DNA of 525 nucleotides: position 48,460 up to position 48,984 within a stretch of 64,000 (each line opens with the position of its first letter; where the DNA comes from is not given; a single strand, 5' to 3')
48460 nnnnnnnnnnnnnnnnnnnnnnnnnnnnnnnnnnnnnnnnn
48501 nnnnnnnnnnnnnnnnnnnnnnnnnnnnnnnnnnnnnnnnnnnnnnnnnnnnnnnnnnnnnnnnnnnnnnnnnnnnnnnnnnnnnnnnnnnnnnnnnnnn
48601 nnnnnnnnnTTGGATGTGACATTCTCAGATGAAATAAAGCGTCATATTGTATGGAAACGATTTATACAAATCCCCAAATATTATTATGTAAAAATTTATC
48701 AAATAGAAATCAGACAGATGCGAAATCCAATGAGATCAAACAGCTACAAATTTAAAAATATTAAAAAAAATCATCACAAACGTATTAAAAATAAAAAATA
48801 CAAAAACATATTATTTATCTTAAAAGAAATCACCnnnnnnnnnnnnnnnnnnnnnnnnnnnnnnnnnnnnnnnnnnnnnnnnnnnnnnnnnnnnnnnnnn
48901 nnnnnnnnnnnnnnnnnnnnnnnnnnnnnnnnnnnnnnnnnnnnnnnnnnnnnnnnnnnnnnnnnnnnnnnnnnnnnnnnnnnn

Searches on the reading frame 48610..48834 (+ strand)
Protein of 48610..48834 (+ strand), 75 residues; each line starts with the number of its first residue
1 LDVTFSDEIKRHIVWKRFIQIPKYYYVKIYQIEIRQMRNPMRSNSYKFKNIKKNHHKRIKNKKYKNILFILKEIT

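Call 75: list_cluster_members(proteins=[window:48610-48834:+, window:47092-47337:-, window:48923-49084:+, window:45740-46594:+, window:49763-50281:+])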
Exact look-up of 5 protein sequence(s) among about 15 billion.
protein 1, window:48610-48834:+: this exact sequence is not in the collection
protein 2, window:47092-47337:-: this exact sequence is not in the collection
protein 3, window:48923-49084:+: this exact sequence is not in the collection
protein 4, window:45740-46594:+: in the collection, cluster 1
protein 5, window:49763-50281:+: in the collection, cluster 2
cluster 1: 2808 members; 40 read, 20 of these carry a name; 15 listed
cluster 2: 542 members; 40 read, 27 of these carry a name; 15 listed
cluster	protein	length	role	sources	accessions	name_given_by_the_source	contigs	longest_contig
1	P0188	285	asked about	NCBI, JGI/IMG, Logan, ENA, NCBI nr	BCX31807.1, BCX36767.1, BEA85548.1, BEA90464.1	protein YibA [Escherichia coli] | HEAT repeat protein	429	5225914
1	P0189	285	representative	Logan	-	-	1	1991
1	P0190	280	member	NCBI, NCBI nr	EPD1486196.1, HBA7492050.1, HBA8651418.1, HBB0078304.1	TPA: HEAT repeat domain-containing protein [Escherichia coli] | lyase [Escherichia coli]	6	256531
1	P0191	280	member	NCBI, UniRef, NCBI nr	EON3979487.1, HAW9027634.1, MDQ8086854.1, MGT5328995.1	HEAT repeat domain-containing protein [Escherichia coli] | HEAT repeat domain-containing protein n=1 Tax=Escherichia coli TaxID=562 ...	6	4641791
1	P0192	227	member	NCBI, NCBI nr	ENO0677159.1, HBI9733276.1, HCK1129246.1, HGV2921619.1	TPA: HEAT repeat domain-containing protein, partial [Escherichia coli] | HEAT repeat domain-containing protein [Escherichia coli]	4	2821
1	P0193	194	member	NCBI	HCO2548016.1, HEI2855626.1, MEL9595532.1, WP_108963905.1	TPA: HEAT repeat domain-containing protein, partial [Escherichia coli]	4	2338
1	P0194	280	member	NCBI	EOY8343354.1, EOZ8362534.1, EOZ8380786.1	HEAT repeat domain-containing protein [Escherichia coli]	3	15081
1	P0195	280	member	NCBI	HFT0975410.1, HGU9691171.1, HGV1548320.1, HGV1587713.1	TPA: HEAT repeat domain-containing protein [Escherichia coli]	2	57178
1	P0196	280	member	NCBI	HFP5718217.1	TPA: HEAT repeat domain-containing protein [Escherichia coli]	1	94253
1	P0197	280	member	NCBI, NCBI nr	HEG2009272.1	TPA: HEAT repeat domain-containing protein [Escherichia coli] | HEAT repeat domain-containing protein [Escherichia coli]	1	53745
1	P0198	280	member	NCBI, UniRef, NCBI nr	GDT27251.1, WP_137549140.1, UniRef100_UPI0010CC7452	HEAT repeat domain-containing protein [Escherichia coli] | HEAT repeat domain-containing protein n=1 Tax=Escherichia coli TaxID=562 ...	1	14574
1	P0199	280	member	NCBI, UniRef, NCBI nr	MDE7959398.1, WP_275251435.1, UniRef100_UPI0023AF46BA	HEAT repeat domain-containing protein [Escherichia coli] | HEAT repeat domain-containing protein n=1 Tax=Escherichia coli TaxID=562 ...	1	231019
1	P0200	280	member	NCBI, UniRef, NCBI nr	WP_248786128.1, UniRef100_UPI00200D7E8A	HEAT repeat domain-containing protein [Escherichia coli] | HEAT repeat domain-containing protein n=1 Tax=Escherichia coli TaxID=562 ...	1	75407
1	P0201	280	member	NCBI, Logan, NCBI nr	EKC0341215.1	HEAT repeat domain-containing protein [Escherichia coli]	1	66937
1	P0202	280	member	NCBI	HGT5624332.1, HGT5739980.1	TPA: HEAT repeat domain-containing protein [Escherichia coli]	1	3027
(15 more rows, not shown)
